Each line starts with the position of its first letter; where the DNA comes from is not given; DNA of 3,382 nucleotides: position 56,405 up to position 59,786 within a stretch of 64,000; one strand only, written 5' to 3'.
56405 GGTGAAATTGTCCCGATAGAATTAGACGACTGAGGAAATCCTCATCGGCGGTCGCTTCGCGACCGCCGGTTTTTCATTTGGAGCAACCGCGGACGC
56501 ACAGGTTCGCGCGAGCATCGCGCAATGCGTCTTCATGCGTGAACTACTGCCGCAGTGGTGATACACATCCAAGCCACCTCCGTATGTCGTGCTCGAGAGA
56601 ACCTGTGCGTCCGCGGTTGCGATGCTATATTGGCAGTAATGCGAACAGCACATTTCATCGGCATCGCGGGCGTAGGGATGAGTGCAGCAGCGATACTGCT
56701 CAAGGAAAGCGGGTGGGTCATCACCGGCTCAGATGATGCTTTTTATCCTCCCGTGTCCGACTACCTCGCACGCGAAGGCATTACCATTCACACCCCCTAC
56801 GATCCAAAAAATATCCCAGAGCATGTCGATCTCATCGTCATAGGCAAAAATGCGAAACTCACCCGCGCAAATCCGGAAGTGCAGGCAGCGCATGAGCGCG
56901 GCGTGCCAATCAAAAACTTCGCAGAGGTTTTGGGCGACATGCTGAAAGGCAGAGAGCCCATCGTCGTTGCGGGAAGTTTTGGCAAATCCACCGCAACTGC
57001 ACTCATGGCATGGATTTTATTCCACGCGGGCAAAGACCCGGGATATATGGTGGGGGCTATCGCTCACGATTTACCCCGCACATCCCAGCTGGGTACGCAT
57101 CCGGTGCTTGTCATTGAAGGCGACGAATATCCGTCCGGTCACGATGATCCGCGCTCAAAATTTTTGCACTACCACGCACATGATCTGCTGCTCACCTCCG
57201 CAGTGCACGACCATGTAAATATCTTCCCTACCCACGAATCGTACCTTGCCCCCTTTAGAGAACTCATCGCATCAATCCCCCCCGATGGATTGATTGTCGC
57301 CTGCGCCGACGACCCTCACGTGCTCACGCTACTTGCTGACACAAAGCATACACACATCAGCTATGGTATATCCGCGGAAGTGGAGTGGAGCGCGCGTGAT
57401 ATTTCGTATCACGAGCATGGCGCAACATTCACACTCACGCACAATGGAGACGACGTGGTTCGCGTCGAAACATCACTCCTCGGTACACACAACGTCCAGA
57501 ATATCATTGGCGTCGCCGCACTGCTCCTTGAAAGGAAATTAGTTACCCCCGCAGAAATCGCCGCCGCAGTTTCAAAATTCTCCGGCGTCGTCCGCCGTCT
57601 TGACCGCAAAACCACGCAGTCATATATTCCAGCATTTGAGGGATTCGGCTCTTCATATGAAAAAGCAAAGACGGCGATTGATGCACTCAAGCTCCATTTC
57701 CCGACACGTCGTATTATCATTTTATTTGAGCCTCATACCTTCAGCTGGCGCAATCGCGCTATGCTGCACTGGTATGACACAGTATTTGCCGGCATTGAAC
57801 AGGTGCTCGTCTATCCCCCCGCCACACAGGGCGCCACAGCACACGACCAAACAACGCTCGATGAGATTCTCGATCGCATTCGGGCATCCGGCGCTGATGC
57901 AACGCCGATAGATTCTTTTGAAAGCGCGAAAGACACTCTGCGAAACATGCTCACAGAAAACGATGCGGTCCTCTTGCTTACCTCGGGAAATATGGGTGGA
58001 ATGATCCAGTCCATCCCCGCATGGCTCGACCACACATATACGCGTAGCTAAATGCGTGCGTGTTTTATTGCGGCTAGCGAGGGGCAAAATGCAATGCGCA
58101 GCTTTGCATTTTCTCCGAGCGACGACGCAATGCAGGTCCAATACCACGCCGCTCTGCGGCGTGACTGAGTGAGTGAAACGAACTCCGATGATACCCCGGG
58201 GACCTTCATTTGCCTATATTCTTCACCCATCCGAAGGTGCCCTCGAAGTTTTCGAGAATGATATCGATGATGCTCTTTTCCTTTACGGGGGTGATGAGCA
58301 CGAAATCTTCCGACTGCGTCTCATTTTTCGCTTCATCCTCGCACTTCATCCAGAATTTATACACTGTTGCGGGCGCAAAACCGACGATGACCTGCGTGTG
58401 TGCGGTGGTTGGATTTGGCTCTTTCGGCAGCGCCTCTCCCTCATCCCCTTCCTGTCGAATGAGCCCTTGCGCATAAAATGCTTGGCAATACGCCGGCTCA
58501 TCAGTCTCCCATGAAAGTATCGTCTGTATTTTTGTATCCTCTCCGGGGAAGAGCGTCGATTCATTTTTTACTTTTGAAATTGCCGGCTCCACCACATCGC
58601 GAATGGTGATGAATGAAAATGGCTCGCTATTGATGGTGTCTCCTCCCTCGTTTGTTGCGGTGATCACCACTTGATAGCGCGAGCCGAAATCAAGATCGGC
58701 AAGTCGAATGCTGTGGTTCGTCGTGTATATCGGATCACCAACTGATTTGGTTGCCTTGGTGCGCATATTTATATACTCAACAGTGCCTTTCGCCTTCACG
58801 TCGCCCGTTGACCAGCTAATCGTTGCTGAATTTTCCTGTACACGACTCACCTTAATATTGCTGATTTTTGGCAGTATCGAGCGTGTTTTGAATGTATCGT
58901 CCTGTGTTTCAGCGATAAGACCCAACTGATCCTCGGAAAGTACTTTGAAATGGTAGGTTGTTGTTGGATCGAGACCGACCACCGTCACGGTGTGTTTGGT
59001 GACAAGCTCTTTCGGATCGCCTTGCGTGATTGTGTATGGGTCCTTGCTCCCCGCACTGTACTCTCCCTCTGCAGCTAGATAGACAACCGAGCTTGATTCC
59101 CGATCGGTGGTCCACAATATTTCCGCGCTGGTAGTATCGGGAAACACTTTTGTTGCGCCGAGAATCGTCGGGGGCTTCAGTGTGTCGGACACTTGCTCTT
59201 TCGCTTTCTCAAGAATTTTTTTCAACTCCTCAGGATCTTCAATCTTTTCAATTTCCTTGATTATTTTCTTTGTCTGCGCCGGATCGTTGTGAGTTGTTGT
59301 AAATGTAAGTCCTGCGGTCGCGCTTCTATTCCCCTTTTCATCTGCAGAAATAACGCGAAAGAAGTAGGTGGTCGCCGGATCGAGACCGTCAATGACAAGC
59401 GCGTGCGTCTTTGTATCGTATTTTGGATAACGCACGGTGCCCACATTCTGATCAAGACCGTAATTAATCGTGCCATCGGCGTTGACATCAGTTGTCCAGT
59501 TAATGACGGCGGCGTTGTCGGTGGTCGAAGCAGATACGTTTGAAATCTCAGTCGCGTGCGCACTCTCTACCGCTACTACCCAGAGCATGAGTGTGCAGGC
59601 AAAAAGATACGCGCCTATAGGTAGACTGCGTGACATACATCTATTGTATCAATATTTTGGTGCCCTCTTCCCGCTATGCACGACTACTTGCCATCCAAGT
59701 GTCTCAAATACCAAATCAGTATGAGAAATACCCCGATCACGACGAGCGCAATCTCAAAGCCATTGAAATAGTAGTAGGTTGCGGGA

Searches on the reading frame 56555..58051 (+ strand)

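Call 67: search_protein_families(library=pfam, proteins=[window:56555-58051:+], max_evalue=0.0001)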
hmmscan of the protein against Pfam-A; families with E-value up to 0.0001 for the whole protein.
window:56555-58051:+ (498 aa): 3 families
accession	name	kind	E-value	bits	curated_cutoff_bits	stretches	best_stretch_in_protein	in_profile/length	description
PF08245.18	Mur_ligase_M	-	7.7e-20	72.1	24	1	138-323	1-199/200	Mur ligase middle domain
PF01225.30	Mur_ligase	-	4.8e-18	65.8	21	1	32-132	2-93/95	Mur ligase family, catalytic domain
PF02875.26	Mur_ligase_C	-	2.6e-05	25.5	28.4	0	365-478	19-127/127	Mur ligase, glutamate ligase domain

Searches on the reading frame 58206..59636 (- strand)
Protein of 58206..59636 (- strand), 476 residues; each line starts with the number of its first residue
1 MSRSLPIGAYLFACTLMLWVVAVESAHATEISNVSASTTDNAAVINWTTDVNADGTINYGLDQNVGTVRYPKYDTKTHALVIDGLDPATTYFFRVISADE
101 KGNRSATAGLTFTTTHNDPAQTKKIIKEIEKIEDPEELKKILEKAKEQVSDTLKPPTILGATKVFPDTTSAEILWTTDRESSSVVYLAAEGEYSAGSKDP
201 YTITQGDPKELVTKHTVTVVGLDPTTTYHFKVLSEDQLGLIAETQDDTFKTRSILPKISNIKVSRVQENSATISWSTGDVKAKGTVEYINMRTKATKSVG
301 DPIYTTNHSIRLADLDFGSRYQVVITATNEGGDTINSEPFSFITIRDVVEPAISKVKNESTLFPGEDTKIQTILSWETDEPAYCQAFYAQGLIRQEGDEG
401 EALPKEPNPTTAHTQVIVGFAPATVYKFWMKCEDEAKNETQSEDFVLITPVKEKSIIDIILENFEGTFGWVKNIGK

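Call 67: search_protein_families(library=pfam, proteins=[window:58206-59636:-], max_evalue=0.0001)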
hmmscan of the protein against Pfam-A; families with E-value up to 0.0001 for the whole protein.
window:58206-59636:- (476 aa): 6 families
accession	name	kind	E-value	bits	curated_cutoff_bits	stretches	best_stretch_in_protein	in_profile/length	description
PF16656.11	Pur_ac_phosph_N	-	1.3e-22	80.6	30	3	167-242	11-84/93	Purple acid Phosphatase, N-terminal domain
PF00041.27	fn3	-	2.7e-18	66.4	25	1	257-341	2-82/84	Fibronectin type III domain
PF25059.1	FN3_DSCAM-DSCAML_C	-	1.3e-12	48.3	39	0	285-340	24-77/89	DSCAM/DSCAML C-terminal Fn3-like domain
PF10179.15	NDNF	-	6.5e-05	23.4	27.3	0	74-115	86-126/127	Neuron-derived neurotrophic factor, first Fn(III) domain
PF23376.1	Fn3_VIN3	-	8.4e-05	23.5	33.9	0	81-118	63-99/99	VIN3-like, fibronectin type-III domain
PF17425.8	Arylsulfotran_N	-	9.4e-05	22.9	24.2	0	43-107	14-80/88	Arylsulfotransferase Ig-like domain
